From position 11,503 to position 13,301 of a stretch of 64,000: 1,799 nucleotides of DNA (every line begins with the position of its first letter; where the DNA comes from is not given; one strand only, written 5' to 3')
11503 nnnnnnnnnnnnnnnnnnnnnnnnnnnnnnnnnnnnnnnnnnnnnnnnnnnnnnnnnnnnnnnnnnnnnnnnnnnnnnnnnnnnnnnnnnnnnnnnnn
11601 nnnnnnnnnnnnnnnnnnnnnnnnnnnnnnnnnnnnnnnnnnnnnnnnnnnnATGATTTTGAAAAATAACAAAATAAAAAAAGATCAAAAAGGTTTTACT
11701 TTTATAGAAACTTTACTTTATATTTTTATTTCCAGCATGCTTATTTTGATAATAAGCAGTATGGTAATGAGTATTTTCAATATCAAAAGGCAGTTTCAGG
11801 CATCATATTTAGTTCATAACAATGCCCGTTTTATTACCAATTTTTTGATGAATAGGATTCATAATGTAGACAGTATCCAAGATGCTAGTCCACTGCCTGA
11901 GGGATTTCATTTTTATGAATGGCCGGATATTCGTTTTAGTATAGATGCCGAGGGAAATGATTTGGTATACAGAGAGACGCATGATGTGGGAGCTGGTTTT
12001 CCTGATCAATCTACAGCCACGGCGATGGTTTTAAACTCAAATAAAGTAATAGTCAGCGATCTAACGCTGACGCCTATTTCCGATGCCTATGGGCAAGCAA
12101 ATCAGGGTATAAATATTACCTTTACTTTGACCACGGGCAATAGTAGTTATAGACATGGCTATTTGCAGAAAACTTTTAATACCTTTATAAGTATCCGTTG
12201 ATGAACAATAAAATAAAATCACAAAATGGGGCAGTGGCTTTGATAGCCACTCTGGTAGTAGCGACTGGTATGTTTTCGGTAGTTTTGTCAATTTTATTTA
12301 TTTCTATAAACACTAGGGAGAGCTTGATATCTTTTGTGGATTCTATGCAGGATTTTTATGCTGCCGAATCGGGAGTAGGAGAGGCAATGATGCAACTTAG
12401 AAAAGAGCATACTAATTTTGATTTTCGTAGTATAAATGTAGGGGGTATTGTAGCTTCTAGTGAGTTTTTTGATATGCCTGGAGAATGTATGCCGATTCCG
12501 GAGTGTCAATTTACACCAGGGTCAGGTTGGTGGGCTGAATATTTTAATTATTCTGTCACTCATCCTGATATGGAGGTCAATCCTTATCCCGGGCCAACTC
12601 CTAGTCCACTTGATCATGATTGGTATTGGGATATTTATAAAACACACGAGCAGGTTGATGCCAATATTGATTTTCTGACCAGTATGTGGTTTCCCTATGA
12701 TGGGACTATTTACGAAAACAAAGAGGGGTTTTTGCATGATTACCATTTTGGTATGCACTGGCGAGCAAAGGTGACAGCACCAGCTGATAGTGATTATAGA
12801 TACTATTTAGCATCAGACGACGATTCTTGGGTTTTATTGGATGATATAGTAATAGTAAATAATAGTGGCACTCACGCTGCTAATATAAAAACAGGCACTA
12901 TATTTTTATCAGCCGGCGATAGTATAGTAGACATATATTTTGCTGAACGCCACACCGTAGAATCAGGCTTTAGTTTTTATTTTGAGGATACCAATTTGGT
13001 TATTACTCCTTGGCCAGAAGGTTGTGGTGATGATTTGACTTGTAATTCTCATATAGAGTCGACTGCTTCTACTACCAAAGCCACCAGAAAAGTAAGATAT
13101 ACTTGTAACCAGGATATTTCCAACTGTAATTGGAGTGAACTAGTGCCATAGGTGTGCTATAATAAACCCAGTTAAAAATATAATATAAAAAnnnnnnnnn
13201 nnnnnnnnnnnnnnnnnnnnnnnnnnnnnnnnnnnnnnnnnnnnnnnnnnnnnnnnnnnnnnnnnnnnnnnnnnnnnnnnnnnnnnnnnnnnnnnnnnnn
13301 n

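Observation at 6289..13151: Type IV pilus operon whose pilin set includes an LVIVD beta-propeller pilin and a PilX-like protein with a PA14 glycan-binding domain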

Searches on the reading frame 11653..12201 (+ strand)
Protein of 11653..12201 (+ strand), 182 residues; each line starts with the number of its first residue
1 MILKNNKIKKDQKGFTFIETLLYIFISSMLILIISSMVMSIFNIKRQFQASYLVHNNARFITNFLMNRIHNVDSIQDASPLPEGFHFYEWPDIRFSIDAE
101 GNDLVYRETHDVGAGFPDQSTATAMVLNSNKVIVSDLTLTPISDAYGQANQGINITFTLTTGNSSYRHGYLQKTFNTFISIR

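Call 4: search_protein_families(library=pfam, proteins=[window:11653-12201:+], max_evalue=1)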
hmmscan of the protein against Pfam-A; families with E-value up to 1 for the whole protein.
window:11653-12201:+ (182 aa): 2 families
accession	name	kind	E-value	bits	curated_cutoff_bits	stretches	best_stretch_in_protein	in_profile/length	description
PF07963.17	N_methyl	-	2.7e-05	24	21.2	1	10-34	2-26/27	Prokaryotic N-terminal methylation motif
PF23906.1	DUF7248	-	0.0098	16.3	27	1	12-43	3-34/58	Family of unknown function (DUF7248)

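Call 11: search_protein_families(library=ncbifam, proteins=[window:11653-12201:+], max_evalue=1)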
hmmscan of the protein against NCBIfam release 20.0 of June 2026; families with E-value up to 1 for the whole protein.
window:11653-12201:+ (182 aa): 8 families
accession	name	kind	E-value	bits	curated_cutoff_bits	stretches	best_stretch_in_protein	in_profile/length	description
NF040982.1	ComGD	equivalog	3.3e-05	24.3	70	1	12-44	1-34/139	competence type IV pilus minor pilin ComGD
NF041002.1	pilin_ComGF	equivalog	7.3e-05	23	80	1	12-51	1-40/139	competence type IV pilus minor pilin ComGF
NF038304.1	EPS_HpsC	equivalog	0.0019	17.8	200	1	3-51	11-59/318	hormogonium polysaccharide secretion pseudopilin HpsC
NF007848.0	PRK10557.1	equivalog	0.0083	15.5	120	1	5-38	3-36/192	prepilin peptidase-dependent protein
NF040999.1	pilin_ComGC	equivalog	0.012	15.8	75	1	12-34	1-23/84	competence type IV pilus major pilin ComGC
NF007800.0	PRK10506.1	equivalog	0.054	13.3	158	1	7-66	3-55/163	prepilin peptidase-dependent protein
NF041013.1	T4P_ComGE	equivalog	0.064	13.4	49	1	10-44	1-31/83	competence type IV pilus minor pilin ComGE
TIGR01710.1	typeII_sec_gspG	equivalog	0.12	12.4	88.85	1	13-44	1-32/134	type II secretion system major pseudopilin GspG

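Call 44: find_homologous_proteins(query=window:11653-12198:+)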
Query window:11653-12198:+ (182 aa): 11 proteins with E <= 0.001 among 72 candidates.
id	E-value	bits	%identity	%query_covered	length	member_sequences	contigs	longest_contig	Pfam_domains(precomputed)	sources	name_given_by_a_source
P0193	1.0e-114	398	100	100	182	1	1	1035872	-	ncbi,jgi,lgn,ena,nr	ncbi:prepilin-type N-terminal cleavage/methylation domain-containing protein [Patescibacteria group 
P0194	4.9e-71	256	78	79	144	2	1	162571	-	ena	-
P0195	2.2e-69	251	63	99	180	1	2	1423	-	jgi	-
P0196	1.6e-67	245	58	100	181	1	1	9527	PF07963.18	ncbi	-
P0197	1.3e-66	242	61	97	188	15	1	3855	-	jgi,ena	-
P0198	3.1e-66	241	63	99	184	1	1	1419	PF07963.18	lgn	-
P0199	1.1e-63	232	58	100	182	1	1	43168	-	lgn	-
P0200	1.1e-62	229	60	97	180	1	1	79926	-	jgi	jgi:competence protein ComGC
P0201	3.1e-59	218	57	97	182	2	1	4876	-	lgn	-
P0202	9.5e-59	216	57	97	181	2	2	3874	-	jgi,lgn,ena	-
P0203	3.8e-52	195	51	99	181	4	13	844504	-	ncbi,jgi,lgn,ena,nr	ncbi:hypothetical protein HOB10_05015 [Candidatus Parcubacteria bacterium]|jgi:type II secretory pat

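Call 47: search_solved_structures(query=A3, max_evalue=10, show_alignments=0)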
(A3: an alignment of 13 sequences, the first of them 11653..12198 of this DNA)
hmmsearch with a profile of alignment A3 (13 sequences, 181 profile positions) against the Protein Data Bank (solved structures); distinct sequences matched with E-value up to 10: 4.
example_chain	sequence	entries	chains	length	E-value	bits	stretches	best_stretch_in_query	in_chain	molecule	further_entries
9egp_A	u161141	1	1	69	0.078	16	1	7-32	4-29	Geopilin domain 1 protein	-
7tgg_A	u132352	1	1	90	0.12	15.4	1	6-32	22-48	Geopilin domain 1 protein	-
9laa_A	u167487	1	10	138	0.56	13.2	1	3-30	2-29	Type IV pilin protein PilA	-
9lab_B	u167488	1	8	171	1.3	12.1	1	9-32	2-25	MSHA major pilin subunit MshA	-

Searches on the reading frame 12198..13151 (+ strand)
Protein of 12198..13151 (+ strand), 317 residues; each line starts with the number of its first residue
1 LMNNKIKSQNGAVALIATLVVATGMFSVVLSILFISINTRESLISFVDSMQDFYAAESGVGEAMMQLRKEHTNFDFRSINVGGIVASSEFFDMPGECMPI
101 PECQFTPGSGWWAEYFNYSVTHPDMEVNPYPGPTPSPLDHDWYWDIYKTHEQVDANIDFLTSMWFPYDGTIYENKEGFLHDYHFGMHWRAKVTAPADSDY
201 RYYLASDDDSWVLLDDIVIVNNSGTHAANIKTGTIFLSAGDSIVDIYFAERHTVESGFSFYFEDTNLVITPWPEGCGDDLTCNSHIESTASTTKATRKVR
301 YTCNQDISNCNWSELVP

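Call 4: search_protein_families(library=pfam, proteins=[window:12198-13151:+], max_evalue=1)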
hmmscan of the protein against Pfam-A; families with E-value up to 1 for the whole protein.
window:12198-13151:+ (317 aa): 2 families
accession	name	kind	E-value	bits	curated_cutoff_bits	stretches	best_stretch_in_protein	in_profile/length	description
PF07691.17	PA14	-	1.2e-06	28.9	24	1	180-239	42-108/147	PA14 domain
PF10871.13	DUF2748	-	0.46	9.7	25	0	221-311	164-258/439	Protein of unknown function (DUF2748)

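Call 11: search_protein_families(library=ncbifam, proteins=[window:12198-13151:+], max_evalue=1)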
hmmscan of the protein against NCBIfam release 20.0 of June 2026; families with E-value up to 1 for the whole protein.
window:12198-13151:+ (317 aa): 1 family
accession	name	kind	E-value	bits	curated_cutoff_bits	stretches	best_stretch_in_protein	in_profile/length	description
TIGR02148.1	Fibro_Slime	domain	9.5e-07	29.2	45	1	180-259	2-83/90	fibro-slime domain-containing protein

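Call 17: find_homologous_proteins(query=window:12198-13151:+)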
Query window:12198-13151:+ (317 aa): 72 proteins with E <= 0.001 among 1335 candidates.
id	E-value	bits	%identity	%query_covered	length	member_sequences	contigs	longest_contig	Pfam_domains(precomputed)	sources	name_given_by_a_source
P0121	1.9e-199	680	88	100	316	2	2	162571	PF07691.18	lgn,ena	-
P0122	1.1e-167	575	74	99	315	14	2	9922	PF07691.18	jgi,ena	-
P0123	1.7e-166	571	73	99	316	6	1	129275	PF07691.18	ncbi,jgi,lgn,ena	ncbi:MAG: PA14 domain-containing protein [Patescibacteria group bacterium]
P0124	2.0e-160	551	70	100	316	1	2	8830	PF07691.18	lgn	-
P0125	8.9e-157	539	67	100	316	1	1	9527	PF07691.18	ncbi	-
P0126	3.8e-155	534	70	99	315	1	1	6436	PF07691.18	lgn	-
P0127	1.1e-154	533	68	100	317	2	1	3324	PF07691.18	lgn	-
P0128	6.4e-154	530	69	99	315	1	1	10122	PF07691.18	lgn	-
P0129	8.6e-154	530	68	99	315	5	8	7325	PF07691.18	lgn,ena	-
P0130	3.1e-153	528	70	100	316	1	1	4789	PF07691.18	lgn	-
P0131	4.3e-153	527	67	100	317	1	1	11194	PF07691.18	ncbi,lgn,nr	ncbi:MAG: hypothetical protein Q8O32_00750 [bacterium]|nr:hypothetical protein [bacterium]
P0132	4.4e-152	524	69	100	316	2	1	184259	PF07691.18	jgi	-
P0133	5.3e-152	524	68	98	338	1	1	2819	PF07691.18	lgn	-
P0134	9.3e-152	523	72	92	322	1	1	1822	PF07691.18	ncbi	-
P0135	1.5e-150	519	68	98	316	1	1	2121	-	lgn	-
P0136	1.9e-149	515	67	99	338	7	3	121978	PF07691.18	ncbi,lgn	-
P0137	7.4e-149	513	67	99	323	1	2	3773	PF07691.18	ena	-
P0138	1.2e-146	506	68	98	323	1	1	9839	PF07691.18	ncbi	-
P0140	2.9e-146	505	67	99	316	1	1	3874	PF07691.18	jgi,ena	-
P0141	1.6e-145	502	66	100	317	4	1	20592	PF07691.18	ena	-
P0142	1.9e-145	502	64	100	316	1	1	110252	PF07691.18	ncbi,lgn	-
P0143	3.4e-145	501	66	99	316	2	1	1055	PF07691.18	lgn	-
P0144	1.7e-144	499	67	98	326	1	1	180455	PF07691.18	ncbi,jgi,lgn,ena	ncbi:MAG: PA14 domain-containing protein [Patescibacteria group bacterium]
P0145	1.7e-144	499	64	100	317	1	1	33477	PF07691.18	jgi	jgi:fibro-slime domain-containing protein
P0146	2.0e-144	499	67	100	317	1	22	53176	PF07691.18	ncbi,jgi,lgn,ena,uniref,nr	ncbi:MAG: hypothetical protein COV55_02125 [Candidatus Komeilibacteria bacterium CG11_big_fil_rev_8_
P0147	7.4e-144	497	66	100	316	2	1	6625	PF07691.18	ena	-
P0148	1.6e-143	496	64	100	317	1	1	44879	PF07691.18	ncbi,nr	ncbi:MAG: PA14 domain-containing protein [Patescibacteria group bacterium]|nr:PA14 domain-containing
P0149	1.2e-141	490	63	99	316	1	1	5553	PF07691.18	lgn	-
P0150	1.7e-141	489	65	98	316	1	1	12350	PF07691.18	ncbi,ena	-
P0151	4.6e-140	485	65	98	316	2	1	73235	PF07691.18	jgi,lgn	-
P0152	2.6e-139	482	64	100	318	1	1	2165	PF07691.18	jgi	-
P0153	4.3e-138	478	64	99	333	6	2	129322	PF07691.18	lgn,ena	-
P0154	1.1e-137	477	62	98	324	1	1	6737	PF07691.18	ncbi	-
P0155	1.4e-137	476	69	90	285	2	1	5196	PF07691.18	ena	-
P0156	6.2e-137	474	59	100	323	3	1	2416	PF07691.18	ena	-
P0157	3.5e-136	472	63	100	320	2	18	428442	PF07691.18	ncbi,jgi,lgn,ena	jgi:fibro-slime domain-containing protein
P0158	1.9e-135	469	62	98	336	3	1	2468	PF07691.18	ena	-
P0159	9.3e-135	467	64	100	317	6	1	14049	PF07691.18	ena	-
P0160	3.3e-134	465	62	100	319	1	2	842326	PF07691.18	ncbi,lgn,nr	ncbi:hypothetical protein H6761_01305 [Candidatus Nomurabacteria bacterium]|nr:hypothetical protein 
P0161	2.1e-133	463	62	98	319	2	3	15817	PF07691.18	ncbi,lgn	-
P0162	2.1e-132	459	61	100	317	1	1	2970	PF07691.18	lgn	-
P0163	5.1e-132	458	61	97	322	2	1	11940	PF07691.18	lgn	-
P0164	1.1e-131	457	60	100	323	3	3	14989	PF07691.18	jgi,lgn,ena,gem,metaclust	metaclust:\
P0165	1.1e-131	457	61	98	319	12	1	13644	PF07691.18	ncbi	-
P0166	3.4e-131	455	61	100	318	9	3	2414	PF07691.18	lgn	-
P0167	2.3e-128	446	59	98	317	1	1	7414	PF07691.18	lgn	-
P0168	7.3e-128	444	58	100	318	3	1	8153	PF07691.18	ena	-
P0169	2.7e-126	439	57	98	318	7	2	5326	PF07691.18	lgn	-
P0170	2.7e-125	436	57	98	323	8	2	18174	PF07691.18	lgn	-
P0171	2.8e-125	436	60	100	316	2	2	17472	PF07691.18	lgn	-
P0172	1.3e-124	434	57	100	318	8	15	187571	PF07691.18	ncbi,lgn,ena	-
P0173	3.4e-124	432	67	83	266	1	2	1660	PF07691.18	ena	-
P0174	1.4e-122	427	58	98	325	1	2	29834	PF07691.18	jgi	jgi:fibro-slime domain-containing protein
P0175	1.6e-122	427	57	100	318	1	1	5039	PF07691.18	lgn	-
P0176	5.2e-122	425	55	98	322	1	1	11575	PF07691.18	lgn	-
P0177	7.6e-121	421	55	99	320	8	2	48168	PF07691.18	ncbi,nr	ncbi:hypothetical protein KBC40_00975 [Patescibacteria group bacterium]|nr:hypothetical protein [Pat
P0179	8.6e-108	378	50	100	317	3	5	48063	PF07691.18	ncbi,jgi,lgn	jgi:fibro-slime domain-containing protein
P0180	1.1e-107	378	53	98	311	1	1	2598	PF07691.18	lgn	-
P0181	7.9e-106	372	52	99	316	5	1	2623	PF07691.18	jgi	jgi:fibro-slime domain-containing protein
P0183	8.7e-102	359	49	100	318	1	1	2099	PF07691.18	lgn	-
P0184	2.7e-24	104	34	55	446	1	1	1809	PF07691.18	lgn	-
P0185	1.6e-20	92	33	57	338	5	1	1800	PF07691.18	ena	-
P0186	6.2e-20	90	37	47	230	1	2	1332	PF07691.18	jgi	jgi:fibro-slime domain-containing protein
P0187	3.7e-17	81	36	53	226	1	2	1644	PF07589.17,PF07691.18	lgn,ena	-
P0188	1.9e-16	78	35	52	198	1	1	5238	PF07589.17,PF07691.18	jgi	jgi:fibro-slime domain-containing protein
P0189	4.1e-15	74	30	61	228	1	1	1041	PF07589.17,PF07691.18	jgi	jgi:fibro-slime domain-containing protein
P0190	2.4e-13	68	33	49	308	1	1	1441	PF07691.18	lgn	-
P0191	9.2e-13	66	30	50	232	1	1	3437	PF07589.17,PF07691.18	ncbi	-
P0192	3.2e-11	61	32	50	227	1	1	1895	PF07589.17,PF07691.18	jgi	jgi:fibro-slime domain-containing protein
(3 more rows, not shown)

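Call 30: predict_structure(alignment_id=A2)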
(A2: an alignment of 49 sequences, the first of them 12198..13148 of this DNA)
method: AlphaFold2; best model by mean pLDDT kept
length: 317 residues; sequences in the alignment: 49
mean_pLDDT: 81.9   pTM: 0.60
mean pLDDT of the five models: 81.9, 81.4, 79.0, 77.0, 76.4
residues with pLDDT >= 90: 91; 70-90: 170; 50-70: 53; < 50: 3
segments of 3 or more residues with pLDDT < 50: 1-3
pLDDT, mean of each block of 10 residues (from residue 1): 54 81 88 84 80 84 82 83 84 63 87 89 74 85 88 92 75 60 87 96 92 94 79 94 94 83 95 77 73 79 67 75
secondary structure, 60 per line:
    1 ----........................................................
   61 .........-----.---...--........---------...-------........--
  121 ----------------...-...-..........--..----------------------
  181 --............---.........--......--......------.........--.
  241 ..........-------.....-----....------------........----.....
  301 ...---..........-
elements in order: H5-69 E79-81 E84-91 E111-118 E148-154 E183-194 E198-206 E209-214 E217-222 E229-237 E240-250 E258-262 E268-271 E284-291 E296-303 E310-316

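Call 35: search_solved_structures(query=A2, max_evalue=1, show_alignments=4)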
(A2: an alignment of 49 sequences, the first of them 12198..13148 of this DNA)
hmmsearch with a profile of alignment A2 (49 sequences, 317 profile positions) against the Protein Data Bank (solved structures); distinct sequences matched with E-value up to 1: 2.
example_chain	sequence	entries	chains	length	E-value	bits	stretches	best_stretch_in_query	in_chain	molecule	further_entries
6qdi_A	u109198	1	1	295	1.5e-05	27.7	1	177-253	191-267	PA14 domain-containing protein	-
6qe7_A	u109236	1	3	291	2e-05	27.3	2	184-243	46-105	Anti-sigma-I factor RsgI3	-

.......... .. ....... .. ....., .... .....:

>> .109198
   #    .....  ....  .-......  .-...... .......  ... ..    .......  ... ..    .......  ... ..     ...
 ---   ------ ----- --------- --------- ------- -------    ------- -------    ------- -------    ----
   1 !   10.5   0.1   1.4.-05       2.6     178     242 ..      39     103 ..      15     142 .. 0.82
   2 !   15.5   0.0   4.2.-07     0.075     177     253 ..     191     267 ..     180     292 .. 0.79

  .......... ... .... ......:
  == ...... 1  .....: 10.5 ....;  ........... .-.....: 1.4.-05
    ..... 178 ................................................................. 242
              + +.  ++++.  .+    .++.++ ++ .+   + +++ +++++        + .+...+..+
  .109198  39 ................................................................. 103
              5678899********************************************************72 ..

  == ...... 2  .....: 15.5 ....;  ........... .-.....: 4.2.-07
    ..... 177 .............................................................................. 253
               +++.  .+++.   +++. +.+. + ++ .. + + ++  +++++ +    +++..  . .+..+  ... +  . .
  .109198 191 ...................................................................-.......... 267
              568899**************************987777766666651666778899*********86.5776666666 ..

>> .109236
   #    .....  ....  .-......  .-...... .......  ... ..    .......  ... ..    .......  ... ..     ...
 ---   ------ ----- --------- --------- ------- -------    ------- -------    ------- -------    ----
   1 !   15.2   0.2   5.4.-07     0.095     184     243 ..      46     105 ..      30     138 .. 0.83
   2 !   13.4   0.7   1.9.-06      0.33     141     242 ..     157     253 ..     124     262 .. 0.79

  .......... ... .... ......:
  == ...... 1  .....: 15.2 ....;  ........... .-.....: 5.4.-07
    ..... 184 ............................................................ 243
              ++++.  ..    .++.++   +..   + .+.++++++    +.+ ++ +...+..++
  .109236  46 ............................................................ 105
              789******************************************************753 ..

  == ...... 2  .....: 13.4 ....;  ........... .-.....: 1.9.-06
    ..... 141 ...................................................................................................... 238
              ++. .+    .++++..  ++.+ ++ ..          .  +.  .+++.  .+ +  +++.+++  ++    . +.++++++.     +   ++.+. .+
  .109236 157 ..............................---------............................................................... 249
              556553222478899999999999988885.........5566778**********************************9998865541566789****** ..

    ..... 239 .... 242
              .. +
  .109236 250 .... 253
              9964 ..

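Call 70: list_cluster_members(proteins=[window:12201-13148:+, window:12198-13148:+, P0001, P0193])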
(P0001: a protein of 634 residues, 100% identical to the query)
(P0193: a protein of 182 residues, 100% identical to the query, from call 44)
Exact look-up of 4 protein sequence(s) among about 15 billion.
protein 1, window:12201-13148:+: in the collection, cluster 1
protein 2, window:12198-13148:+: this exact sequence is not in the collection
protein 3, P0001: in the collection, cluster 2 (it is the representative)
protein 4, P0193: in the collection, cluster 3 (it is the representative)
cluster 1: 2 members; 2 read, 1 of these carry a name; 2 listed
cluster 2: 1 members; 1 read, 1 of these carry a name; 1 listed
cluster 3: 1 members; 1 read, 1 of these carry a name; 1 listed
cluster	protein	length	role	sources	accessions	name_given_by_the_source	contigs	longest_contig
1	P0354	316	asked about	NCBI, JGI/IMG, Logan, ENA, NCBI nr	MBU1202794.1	hypothetical protein KKH39_01995 [Patescibacteria group bacterium] | hypothetical protein [Patescibacteria group bacterium]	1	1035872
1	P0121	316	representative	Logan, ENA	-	-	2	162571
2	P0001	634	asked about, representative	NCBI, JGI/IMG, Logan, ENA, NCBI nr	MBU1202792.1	hypothetical protein KKH39_01985 [Patescibacteria group bacterium] | hypothetical protein [Patescibacteria group bacterium]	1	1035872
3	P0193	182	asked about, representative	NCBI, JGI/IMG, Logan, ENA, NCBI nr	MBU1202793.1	prepilin-type N-terminal cleavage/methylation domain-containing protein [Patescibacteria ...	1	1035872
